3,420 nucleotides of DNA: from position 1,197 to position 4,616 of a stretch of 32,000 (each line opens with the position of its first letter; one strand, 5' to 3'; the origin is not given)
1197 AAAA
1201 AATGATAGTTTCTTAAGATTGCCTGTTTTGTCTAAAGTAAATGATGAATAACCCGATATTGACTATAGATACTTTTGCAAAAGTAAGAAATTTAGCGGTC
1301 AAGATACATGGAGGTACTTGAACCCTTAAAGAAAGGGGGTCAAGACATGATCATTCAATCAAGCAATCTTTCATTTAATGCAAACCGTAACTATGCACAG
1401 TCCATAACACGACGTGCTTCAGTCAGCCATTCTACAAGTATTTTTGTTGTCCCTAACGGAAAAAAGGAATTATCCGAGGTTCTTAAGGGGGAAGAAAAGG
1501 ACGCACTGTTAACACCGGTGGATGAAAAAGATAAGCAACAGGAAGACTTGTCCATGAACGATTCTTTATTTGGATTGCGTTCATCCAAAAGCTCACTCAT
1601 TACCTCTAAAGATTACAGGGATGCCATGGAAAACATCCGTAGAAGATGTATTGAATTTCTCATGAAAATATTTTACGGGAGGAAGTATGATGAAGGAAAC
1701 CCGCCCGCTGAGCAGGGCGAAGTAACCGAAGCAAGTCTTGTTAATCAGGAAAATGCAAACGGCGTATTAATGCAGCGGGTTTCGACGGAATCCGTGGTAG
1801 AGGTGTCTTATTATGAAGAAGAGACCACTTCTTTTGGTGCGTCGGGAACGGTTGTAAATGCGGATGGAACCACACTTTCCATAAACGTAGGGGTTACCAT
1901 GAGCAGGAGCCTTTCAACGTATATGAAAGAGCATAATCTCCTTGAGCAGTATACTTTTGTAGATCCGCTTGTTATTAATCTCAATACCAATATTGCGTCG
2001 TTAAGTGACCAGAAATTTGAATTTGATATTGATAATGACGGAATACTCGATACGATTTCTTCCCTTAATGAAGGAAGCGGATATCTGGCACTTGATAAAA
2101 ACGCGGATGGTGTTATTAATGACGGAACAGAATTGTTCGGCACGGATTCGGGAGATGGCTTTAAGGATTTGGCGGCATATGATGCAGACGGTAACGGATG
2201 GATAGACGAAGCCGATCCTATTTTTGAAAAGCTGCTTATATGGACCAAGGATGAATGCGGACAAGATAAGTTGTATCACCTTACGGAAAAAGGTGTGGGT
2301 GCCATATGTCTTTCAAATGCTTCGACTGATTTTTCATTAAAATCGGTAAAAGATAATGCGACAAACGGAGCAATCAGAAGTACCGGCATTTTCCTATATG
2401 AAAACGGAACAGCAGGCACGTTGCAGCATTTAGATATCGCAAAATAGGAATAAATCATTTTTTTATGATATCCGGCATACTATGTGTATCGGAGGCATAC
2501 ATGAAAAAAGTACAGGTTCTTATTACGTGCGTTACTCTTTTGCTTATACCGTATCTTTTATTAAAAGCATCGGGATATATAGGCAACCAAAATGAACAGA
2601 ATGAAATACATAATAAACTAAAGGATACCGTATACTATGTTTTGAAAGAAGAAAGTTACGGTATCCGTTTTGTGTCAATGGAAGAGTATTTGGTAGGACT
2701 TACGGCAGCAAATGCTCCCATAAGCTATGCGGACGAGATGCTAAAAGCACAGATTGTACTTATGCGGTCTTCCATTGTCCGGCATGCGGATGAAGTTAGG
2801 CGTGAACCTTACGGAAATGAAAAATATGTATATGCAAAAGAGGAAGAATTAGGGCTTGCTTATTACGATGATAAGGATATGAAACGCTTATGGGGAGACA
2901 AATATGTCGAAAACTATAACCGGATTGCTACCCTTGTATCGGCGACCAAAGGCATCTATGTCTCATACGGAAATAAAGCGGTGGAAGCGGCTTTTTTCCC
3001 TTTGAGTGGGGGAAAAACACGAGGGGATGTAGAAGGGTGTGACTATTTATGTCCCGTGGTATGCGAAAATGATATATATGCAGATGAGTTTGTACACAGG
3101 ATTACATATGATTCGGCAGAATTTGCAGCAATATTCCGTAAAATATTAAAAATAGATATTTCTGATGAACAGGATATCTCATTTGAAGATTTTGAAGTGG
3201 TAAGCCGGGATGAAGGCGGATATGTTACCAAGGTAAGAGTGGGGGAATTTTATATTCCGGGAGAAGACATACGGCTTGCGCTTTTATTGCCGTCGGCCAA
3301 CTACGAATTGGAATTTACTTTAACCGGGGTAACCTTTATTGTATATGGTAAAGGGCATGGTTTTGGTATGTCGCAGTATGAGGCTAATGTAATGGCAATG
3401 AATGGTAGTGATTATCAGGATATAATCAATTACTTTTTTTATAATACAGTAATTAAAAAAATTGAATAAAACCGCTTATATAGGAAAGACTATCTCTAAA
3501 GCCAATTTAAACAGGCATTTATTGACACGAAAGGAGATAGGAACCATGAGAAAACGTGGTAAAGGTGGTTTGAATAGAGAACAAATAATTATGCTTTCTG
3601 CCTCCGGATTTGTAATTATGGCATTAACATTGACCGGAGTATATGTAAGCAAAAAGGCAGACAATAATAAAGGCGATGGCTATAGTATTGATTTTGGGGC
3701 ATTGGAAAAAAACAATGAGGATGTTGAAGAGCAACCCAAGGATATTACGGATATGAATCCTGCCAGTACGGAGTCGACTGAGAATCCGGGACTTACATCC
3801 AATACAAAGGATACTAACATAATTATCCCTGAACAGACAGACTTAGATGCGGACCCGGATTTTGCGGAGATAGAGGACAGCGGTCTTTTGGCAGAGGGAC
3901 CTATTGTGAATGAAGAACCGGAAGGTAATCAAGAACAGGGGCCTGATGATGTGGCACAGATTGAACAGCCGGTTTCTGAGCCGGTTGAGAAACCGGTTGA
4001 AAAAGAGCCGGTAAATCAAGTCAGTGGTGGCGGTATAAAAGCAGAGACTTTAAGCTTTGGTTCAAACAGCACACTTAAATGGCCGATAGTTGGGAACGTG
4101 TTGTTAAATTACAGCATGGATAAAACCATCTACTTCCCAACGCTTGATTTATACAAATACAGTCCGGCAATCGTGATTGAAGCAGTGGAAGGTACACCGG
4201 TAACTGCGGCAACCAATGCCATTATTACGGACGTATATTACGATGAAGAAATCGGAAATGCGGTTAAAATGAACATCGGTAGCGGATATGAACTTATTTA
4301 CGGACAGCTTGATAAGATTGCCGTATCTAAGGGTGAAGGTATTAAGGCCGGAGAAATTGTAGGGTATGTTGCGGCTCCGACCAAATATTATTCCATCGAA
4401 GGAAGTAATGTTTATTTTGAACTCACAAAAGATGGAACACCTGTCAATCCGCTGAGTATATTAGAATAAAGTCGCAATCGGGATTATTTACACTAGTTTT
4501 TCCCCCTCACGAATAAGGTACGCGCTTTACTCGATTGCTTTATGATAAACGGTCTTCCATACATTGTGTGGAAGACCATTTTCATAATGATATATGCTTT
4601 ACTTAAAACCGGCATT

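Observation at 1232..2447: Orphan sigma-D (sigma-28)-type promoter and CsrA-like leader drive an unknown protein with a flagellin-like N-terminus and Ca-binding loops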

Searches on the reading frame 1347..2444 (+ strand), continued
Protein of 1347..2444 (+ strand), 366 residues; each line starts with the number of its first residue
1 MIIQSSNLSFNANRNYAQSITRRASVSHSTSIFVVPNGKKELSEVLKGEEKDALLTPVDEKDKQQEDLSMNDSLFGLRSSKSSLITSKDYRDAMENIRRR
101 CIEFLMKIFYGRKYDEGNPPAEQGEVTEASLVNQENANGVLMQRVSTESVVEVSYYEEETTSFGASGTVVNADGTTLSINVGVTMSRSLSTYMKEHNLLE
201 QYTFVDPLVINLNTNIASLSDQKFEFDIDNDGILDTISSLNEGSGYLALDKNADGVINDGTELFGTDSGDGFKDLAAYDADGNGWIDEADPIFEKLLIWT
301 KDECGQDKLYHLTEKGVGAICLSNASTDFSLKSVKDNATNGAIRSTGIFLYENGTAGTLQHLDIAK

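Call 25: find_encoding_contigs(protein=P0073, flank=10000, max_places=2)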
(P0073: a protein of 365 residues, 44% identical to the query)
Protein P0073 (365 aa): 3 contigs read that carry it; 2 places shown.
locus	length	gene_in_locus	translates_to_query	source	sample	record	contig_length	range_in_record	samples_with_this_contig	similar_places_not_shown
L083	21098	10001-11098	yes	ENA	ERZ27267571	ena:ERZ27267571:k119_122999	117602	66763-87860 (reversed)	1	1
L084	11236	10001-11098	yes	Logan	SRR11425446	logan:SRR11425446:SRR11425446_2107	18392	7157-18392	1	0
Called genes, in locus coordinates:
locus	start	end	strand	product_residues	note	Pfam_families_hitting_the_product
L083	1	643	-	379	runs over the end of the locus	PF01476:LysM (weak), PF00704:Glyco_hydro_18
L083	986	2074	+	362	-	PF17853:GGDEF_2, PF13556:HTH_30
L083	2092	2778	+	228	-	PF02463:SMC_N, PF20720:nSTAND3 (faint), PF00005:ABC_tran, PF13304:AAA_21 (weak)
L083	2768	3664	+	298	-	PF18075:FtsX_ECD, PF02687:FtsX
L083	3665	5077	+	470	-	PF19220:Rod_CreS (faint), PF24568:CC_PcsB, PF01551:Peptidase_M23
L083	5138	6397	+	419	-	PF22694:CtpB_N-like (weak), PF00595:PDZ, PF13180:PDZ_2, PF17820:PDZ_6, PF03572:Peptidase_S41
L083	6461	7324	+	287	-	PF02485:Branch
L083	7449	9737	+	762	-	PF00330:Aconitase, PF00694:Aconitase_C (faint)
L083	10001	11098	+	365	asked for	PF26745:SPM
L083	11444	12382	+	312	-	PF08486:SpoIID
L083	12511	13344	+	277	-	PF01551:Peptidase_M23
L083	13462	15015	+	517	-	PF02927:CelD_N, PF00759:Glyco_hydro_9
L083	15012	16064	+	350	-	PF01820:Dala_Dala_lig_N, PF01071:GARS_A, PF02655:ATP-grasp_3, PF02786:CPSase_L_D2, PF08443:RimK, PF02222:ATP-grasp (weak), PF07478:Dala_Dala_lig_C, PF13535:ATP-grasp_4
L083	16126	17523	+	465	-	PF01225:Mur_ligase, PF08245:Mur_ligase_M, PF02875:Mur_ligase_C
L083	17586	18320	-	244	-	PF01553:Acyltransferase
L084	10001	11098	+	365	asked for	PF26745:SPM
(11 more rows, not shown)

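Call 29: predict_structure(alignment_id=A2)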
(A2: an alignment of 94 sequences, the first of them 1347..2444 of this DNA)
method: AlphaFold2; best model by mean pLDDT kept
length: 366 residues; sequences in the alignment: 94
mean_pLDDT: 73.0   pTM: 0.53
mean pLDDT of the five models: 73.0, 72.7, 72.5, 69.7, 69.3
residues with pLDDT >= 90: 107; 70-90: 138; 50-70: 37; < 50: 84
segments of 3 or more residues with pLDDT < 50: 35-88, 113-142
pLDDT, mean of each block of 10 residues (from residue 1): 80 86 69 47 42 31 28 26 41 69 70 46 41 36 62 86 87 89 82 72 76 88 87 88 94 91 91 95 95 96 90 95 87 77 90 93 83
secondary structure, 60 per line:
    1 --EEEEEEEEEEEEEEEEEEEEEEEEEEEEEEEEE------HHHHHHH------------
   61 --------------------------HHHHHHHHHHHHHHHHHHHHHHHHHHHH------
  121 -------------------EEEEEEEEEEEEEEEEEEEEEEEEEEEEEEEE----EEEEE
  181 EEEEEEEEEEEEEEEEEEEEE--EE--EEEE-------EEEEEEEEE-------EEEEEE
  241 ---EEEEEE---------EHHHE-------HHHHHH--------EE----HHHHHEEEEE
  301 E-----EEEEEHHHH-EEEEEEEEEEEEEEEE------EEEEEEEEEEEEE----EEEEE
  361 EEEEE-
elements in order: E3-35 H42-48 H87-114 E140-171 E176-201 E208-211 E219-227 E235-240 E244-249 H271-276 H291-295 E296-301 E307-311 H312-315 E317-332 E339-351 E356-365
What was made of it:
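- On FrpC-type self-processing module (SPM, PF26745): AF2 pLDDT is about 90 over residues 207-366 (call 29).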

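Call 32: fold_search(model_id=the predicted structure, library=pdb)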
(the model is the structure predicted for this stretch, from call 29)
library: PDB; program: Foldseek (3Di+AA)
matches with E <= 10: 269; with E <= 0.001: 2
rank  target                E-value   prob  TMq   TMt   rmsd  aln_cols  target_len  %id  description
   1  6sjx_MODEL_1_A        3.4e-10  1.00  0.36  0.69   4.9       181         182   25  Precursor structure of the self-processing module of iron-regulated FrpC of N. Meningitidis with calcium ions (released 2020-02-26)
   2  6sjw_MODEL_1_A        1.8e-09  1.00  0.33  0.66   6.8       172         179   24  Structure of the self-processing module of iron-regulated FrpC of N. Meningitidis with calcium ions (released 2020-02-26)
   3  6h03_C                2.9e-02  0.13  0.08  0.07  48.6       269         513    9  OPEN CONFORMATION OF THE MEMBRANE ATTACK COMPLEX (released 2018-12-19)
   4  8a1d_A                4.0e-02  0.35  0.13  0.09  38.4       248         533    8  Structure of murine perforin-2 (Mpeg1) pore in ring form (released 2022-07-20)
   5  7a0t_B                4.7e-02  0.20  0.15  0.16  27.6       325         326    8  Crystal structure of kievitone hydratase from Nectria haematococca (P21 SG) (released 2021-08-18)
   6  9do6_F                6.1e-02  0.21  0.13  0.11  39.1       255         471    7  Membrane-spanning OlyA/PlyB pore complex focused refinement (released 2025-09-24)
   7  8b0f_C                6.1e-02  0.21  0.14  0.08  44.3       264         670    7  CryoEM structure of C5b8-CD59 (released 2023-02-22)
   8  8b0g_D                6.1e-02  0.12  0.11  0.08  41.4       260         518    8  2C9, C5b9-CD59 structure (released 2023-02-22)
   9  7a0q_A                7.5e-02  0.16  0.15  0.16  28.3       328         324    8  Crystal structure of kievitone hydratase from Nectria haematococca (C2 SG) (released 2021-08-18)
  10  9do6_C                8.4e-02  0.21  0.13  0.11  38.3       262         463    7  Membrane-spanning OlyA/PlyB pore complex focused refinement (released 2025-09-24)
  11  6sb5_A                1.1e-01  0.35  0.14  0.10  43.6       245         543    9  CryoEM structure of murine perforin-2 ectodomain in a pore form (released 2020-02-05)
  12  9qc8_C                1.2e-01  0.04  0.10  0.07  31.1       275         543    6  BoNT-NTNH-HA70 complex from Clostridium botulinum Serotype B1 (released 2025-09-10)
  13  8b0f_B                1.2e-01  0.15  0.12  0.07  38.8       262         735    7  CryoEM structure of C5b8-CD59 (released 2023-02-22)
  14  7nyc_C                1.2e-01  0.15  0.13  0.07  41.9       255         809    6  cryoEM structure of 3C9-sMAC (released 2021-10-06)
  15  4nw4                  1.5e-01  0.08  0.08  0.10  27.1       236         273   10  Crystal structure of a DUF4822 family protein (EF0375) from Enterococcus faecalis V583 at 1.85 A resolution (released 2014-02-19)
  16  9qco_C                1.7e-01  0.04  0.10  0.08  30.7       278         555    7  NTNH-HA70 complex from Clostridium botulinum Serotype B1 (released 2025-09-10)
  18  9do7_M                1.8e-01  0.14  0.14  0.11  33.8       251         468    8  Membrane-spanning OlyA/PlyB pore complex (released 2025-09-24)
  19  9qcm_C                1.8e-01  0.03  0.09  0.07  31.6       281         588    8  Botulinum neurotoxin type B1, 14-subunit, Large Progenitor Toxin Complex (L-PTC) (released 2025-09-10)
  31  9qce_A                3.7e-01  0.01  0.06  0.05  29.3       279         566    6  HA70-HA17-HA33 complex from Clostridium botulinum Serotype B1 (released 2025-09-10)
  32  9qcm_D                3.9e-01  0.02  0.08  0.06  30.3       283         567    8  Botulinum neurotoxin type B1, 14-subunit, Large Progenitor Toxin Complex (L-PTC) (released 2025-09-10)
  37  9y9w_B                5.7e-01  0.02  0.07  0.08  31.1       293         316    8  Vibrio cholerae protein FrhA peptid-binding domain and adjacent split domain (S1127-F1439) in complex with peptide AGW (released 2025-12-03)
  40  9c4k_B                6.0e-01  0.02  0.09  0.04  26.1       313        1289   11  Yersinia entomophaga holotoxin complex in prepore conformation (released 2025-12-31)
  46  9cuy_X                7.0e-01  0.02  0.08  0.10  29.4       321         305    9  Bacteriophage PhiTE extended baseplate (released 2025-04-16)
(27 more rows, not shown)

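Call 80: find_encoding_contigs(protein=P0002, flank=3000, max_places=1)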
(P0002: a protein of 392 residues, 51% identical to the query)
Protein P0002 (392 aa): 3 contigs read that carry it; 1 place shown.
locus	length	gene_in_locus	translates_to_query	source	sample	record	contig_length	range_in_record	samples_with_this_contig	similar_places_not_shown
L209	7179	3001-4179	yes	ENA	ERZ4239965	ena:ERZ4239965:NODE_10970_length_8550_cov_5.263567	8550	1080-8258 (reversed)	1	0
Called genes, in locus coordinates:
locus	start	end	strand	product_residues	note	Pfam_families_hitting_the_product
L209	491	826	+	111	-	-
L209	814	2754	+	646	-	PF00330:Aconitase, PF00694:Aconitase_C (faint)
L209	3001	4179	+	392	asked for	PF26745:SPM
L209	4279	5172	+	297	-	PF08486:SpoIID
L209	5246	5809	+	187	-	-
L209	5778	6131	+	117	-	PF01551:Peptidase_M23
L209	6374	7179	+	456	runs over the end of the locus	PF02927:CelD_N, PF00759:Glyco_hydro_9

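Call 81: find_encoding_contigs(protein=P0003, flank=3000, max_places=1)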
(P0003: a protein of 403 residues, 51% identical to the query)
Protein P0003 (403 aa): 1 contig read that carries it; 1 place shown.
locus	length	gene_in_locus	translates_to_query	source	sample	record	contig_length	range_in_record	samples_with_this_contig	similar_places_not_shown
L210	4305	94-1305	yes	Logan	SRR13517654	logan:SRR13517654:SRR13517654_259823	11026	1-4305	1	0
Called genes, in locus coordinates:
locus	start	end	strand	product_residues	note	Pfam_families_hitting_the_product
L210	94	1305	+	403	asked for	PF26745:SPM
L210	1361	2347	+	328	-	PF08486:SpoIID (faint)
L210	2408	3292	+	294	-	PF01551:Peptidase_M23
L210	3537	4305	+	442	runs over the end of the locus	PF02927:CelD_N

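Call 82: find_encoding_contigs(protein=P0004, flank=3000, max_places=1)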
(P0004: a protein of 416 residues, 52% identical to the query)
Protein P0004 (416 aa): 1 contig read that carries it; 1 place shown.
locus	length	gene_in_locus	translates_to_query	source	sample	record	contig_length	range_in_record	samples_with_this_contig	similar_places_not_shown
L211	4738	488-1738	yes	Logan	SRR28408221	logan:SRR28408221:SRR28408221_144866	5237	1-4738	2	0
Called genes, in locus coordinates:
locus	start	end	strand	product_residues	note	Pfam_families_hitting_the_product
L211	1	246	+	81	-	?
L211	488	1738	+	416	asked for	PF26745:SPM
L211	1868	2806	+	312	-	-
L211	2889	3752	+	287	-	PF01551:Peptidase_M23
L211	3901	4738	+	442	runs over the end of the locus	PF02927:CelD_N, PF00759:Glyco_hydro_9 (weak)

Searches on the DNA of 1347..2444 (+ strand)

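Call 27: search_rna_families(source=L009, start=5700, end=6050, threshold=evalue, max_evalue=10)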
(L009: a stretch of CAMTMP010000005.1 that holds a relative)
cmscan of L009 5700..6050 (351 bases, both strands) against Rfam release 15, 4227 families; matches with E-value up to 10: 5.
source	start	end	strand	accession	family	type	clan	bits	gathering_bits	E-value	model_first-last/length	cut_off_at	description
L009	5879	5903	+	RF00480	HIV_FE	Cis-reg; frameshift_element;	-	20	45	1.6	1-52/52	no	HIV Ribosomal frameshift signal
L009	5865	5922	+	RF03623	mir-1252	Gene; miRNA;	-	18.9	70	1.2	1-65/65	no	mir-1252 microRNA precursor family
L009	5873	5915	+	RF03366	mir-3122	Gene; miRNA;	-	16.6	92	2.6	1-73/73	no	mir-3122 microRNA precursor family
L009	5700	5770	+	RF00119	C0299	Gene; sRNA;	-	12.8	40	9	1-79/79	no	C0299 RNA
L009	5983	6015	-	RF01952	SOX2OT_exon2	Gene; lncRNA;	-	9.7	45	9.9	39-69/69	no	SOX2 overlapping transcript exon 2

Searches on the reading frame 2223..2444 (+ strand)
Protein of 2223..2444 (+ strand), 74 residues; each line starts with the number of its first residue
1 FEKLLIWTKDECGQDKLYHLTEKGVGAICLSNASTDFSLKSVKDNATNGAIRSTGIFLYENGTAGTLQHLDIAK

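Call 88: search_solved_structures(query=window:2223-2444:+, max_evalue=10, show_alignments=2)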
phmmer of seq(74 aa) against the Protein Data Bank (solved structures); distinct sequences matched with E-value up to 10: 1.
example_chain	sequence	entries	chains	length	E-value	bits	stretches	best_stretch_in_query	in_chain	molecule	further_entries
1wj5_A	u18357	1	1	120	1.1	12.8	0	2-24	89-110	hypothetical protein (RIKEN cDNA 0610009H20)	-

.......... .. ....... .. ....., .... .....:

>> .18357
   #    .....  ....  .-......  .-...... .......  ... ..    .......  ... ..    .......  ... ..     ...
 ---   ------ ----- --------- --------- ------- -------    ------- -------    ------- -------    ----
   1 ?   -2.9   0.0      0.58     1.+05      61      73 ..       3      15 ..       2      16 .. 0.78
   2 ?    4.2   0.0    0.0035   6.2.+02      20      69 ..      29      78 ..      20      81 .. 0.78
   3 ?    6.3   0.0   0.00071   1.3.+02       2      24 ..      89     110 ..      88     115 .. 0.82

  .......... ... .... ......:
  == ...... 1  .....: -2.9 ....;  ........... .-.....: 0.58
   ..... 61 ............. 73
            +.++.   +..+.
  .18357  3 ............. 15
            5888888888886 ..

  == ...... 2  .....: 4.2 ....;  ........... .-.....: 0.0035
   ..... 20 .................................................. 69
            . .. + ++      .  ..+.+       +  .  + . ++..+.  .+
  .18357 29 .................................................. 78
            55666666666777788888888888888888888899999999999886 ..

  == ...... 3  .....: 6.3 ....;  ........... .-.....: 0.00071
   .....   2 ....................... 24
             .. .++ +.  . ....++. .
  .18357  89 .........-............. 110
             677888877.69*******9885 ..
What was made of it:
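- On FrpC-type self-processing module (SPM, PF26745): The invariant D363 is at the expected offset for D579, but the C-terminal segment alone does not align by sequence (call 88).
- The equivalence of D363 to the essential D579 could not be confirmed by sequence (call 88).
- Tried and rejected: The C-terminal 74 residues alone do not hit FrpC by sequence, so the D363 = D579 equivalence stays open (call 88).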

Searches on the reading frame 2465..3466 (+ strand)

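Call 13: search_protein_families(library=pfam, proteins=[window:2465-3466:+], max_evalue=0.001)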
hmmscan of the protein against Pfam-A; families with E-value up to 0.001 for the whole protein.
window:2465-3466:+ (334 aa): 1 family
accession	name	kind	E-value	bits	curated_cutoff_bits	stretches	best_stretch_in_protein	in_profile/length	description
PF08486.15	SpoIID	-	4.8e-10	40.4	23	1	67-168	8-97/97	Stage II sporulation protein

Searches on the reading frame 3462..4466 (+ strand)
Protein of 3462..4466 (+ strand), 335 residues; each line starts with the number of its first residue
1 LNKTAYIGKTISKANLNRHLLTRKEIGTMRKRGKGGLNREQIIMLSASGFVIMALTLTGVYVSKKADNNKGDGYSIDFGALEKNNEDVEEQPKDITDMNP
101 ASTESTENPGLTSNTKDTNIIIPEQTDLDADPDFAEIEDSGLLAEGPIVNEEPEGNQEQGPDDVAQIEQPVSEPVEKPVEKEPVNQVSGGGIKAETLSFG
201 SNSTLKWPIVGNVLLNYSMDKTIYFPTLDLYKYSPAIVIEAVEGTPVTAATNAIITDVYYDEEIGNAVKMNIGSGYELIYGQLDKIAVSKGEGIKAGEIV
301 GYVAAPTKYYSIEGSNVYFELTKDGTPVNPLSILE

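Call 13: search_protein_families(library=pfam, proteins=[window:3462-4466:+], max_evalue=0.001)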
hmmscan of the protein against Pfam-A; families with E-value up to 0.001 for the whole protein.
window:3462-4466:+ (335 aa): 1 family
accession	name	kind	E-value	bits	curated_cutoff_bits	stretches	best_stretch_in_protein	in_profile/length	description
PF01551.29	Peptidase_M23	-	2e-17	63.6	28.7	1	235-330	4-96/96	Peptidase family M23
